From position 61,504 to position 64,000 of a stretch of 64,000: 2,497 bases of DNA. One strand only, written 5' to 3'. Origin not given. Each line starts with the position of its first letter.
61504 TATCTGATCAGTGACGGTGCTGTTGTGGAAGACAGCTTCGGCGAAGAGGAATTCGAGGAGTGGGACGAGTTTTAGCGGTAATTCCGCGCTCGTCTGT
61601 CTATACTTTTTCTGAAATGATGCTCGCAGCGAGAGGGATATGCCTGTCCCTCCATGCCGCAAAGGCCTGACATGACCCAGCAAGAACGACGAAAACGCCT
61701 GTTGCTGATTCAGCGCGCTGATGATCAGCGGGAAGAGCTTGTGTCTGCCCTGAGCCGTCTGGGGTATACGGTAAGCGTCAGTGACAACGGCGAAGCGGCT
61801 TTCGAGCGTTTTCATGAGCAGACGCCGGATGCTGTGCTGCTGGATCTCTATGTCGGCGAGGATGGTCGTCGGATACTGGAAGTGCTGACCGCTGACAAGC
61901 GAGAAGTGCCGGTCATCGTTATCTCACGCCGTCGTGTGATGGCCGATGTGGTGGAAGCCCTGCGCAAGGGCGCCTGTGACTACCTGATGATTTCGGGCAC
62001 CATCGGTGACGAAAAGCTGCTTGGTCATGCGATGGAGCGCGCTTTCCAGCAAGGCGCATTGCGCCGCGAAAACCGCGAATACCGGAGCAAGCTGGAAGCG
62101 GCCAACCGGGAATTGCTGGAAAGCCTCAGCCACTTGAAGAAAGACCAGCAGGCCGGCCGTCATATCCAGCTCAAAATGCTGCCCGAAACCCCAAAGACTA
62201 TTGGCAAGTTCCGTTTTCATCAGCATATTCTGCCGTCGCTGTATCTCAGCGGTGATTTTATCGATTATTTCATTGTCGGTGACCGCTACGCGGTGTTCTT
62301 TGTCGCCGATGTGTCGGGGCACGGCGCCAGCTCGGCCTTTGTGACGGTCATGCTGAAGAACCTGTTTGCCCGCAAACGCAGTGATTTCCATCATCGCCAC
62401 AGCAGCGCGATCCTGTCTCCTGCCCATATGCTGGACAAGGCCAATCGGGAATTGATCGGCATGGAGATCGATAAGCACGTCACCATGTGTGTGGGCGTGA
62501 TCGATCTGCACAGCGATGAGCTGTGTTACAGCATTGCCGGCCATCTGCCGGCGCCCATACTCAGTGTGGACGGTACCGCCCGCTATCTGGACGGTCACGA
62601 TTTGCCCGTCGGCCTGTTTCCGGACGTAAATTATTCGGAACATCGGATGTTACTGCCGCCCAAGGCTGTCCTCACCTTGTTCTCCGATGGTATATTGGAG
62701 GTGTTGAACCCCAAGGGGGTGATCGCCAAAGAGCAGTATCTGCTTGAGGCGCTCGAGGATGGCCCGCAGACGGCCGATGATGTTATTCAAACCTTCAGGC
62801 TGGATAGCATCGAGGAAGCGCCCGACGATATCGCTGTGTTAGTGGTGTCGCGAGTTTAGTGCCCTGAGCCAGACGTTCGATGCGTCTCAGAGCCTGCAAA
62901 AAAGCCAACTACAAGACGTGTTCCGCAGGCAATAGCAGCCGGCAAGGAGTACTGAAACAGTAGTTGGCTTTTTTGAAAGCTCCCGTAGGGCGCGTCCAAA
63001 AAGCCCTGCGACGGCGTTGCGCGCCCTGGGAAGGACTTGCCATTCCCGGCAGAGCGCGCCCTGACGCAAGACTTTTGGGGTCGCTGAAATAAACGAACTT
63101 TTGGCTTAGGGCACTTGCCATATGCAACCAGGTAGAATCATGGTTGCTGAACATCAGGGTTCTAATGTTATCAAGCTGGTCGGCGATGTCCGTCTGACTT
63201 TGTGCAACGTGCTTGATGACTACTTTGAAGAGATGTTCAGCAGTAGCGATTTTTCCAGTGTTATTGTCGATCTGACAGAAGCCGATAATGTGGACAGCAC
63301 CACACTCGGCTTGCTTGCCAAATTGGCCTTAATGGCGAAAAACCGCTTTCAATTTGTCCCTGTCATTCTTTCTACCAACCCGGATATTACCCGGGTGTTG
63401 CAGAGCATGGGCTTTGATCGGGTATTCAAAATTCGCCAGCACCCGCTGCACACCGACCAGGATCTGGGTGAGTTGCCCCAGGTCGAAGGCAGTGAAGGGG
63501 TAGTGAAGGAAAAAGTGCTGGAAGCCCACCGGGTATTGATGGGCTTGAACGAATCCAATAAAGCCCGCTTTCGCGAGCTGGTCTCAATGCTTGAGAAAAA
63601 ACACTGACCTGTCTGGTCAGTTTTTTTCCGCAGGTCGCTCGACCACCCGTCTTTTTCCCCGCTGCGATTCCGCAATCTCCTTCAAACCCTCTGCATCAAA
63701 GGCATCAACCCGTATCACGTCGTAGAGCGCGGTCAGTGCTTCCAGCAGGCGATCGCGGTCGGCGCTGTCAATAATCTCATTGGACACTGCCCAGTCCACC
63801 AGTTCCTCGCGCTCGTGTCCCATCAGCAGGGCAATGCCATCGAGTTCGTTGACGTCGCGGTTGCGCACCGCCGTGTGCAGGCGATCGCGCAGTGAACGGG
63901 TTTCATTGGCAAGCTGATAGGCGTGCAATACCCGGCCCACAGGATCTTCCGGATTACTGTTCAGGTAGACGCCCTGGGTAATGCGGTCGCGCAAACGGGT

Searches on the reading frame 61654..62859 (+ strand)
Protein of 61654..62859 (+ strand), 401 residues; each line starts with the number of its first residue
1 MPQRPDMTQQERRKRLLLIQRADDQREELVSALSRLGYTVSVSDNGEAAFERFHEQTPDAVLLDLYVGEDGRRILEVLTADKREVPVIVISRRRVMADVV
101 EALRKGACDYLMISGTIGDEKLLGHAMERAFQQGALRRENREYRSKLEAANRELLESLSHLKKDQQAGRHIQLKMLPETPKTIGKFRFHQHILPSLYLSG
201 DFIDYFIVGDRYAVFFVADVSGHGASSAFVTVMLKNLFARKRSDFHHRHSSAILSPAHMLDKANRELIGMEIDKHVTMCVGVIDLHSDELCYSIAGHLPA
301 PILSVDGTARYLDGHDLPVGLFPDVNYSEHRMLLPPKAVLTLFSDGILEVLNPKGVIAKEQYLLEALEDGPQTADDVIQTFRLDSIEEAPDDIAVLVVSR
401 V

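Call 14: search_protein_families(library=pfam, proteins=[window:61654-62859:+], max_evalue=0.0001)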
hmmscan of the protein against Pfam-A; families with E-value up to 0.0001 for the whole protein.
window:61654-62859:+ (401 aa): 3 families
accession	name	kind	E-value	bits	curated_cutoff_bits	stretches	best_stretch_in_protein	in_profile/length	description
PF07228.17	SpoIIE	-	1e-33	117.3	25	1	210-400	2-191/192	Stage II sporulation protein E (SpoIIE)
PF00072.30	Response_reg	-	3.1e-13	50.3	30.2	1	18-111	3-97/111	Response regulator receiver domain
PF23198.2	PDE8A_N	-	6.8e-06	26.5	29.6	1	8-64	5-61/147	PDE8A-like, N-terminal domain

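Call 26: search_protein_families(library=ncbifam, proteins=[window:61654-62859:+], max_evalue=0.00001)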
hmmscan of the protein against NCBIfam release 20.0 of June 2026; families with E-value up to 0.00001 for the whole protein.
window:61654-62859:+ (401 aa): 35 families (the best 25 are shown)
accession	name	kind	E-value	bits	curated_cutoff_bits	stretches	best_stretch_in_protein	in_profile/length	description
NF045505.1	RR_RssB_Pseudo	equivalog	1.4e-115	386.5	700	1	14-400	6-391/394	two-component system response regulator RssB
NF007969.0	PRK10693.1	equivalog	6.7e-20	71.4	329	1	7-296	1-281/337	two-component system response regulator RssB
NF051870.1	NAssimRespRegNtrX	equivalog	2.8e-16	59.5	600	1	16-157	4-144/452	nitrogen assimilation response regulator NtrX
NF008469.0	PRK11361.1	equivalog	3.2e-14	52.5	714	1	13-149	4-138/461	acetoacetate metabolism transcriptional regulator AtoC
NF041733.1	resp_reg_CseB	equivalog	8.6e-13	48.2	350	1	15-112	2-99/228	two-component system response regulator CseB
NF040689.1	MtrAB_MtrA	equivalog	1.2e-11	44.4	300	1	28-112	12-97/219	MtrAB system response regulator MtrA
NF045944.1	ResRegRpaBCyano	equivalog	2.2e-10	40.3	330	1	28-112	12-96/229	response regulator transcription factor RpaB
TIGR01818.1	ntrC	equivalog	9.8e-10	37.8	558.6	1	26-118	11-104/463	nitrogen regulation protein NR(I)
NF041946.1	LuxO_transreg_Vib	equivalog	1.1e-09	37.7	800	1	31-113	14-97/463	quorum-sensing sigma-54 dependent transcriptional regulator LuxO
TIGR03787.1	marine_sort_RR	equivalog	2.2e-09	37.1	335.7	1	14-112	1-102/227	proteobacterial dedicated sortase system response regulator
NF007663.1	PRK10336.1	equivalog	3.2e-09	36.9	345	1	15-112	2-100/219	quorum sensing response regulator transcription factor QseB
NF047793.1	ResRegPgtA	equivalog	4.2e-09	35.7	650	1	13-146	5-136/414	two-component system response regulator PgtA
TIGR01387.1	cztR_silR_copR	subfamily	5.2e-09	36.1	279.2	1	19-112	4-98/218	heavy metal response regulator transcription factor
TIGR02154.1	PhoB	equivalog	1.4e-08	34.3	296.2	1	14-112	3-104/226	phosphate regulon transcriptional regulator PhoB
NF045914.1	RespRegNblR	equivalog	2.4e-08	33.8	300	1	11-113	4-107/228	response regulator transcription factor NblR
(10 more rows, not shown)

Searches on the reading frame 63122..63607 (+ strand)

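Call 14: search_protein_families(library=pfam, proteins=[window:63122-63607:+], max_evalue=0.0001)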
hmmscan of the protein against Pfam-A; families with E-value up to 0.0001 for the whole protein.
window:63122-63607:+ (161 aa): 1 family
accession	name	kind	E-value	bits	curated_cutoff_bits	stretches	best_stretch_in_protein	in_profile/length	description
PF01740.26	STAS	-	2.5e-07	30.9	22.6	1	7-107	3-102/106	STAS domain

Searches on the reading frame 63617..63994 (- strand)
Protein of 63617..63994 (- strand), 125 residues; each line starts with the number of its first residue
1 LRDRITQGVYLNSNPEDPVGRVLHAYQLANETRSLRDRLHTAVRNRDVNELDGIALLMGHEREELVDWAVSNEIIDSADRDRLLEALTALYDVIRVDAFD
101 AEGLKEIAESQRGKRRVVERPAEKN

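Call 14: search_protein_families(library=pfam, proteins=[window:63617-63994:-], max_evalue=0.0001)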
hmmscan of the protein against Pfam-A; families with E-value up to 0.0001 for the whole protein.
window:63617-63994:- (125 aa): 1 family
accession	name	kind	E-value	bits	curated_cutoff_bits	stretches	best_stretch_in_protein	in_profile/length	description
PF09317.16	ACDH_C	-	1.9e-13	51.1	25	1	1-99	195-284/284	Acyl-CoA dehydrogenase, C-terminal, bacterial type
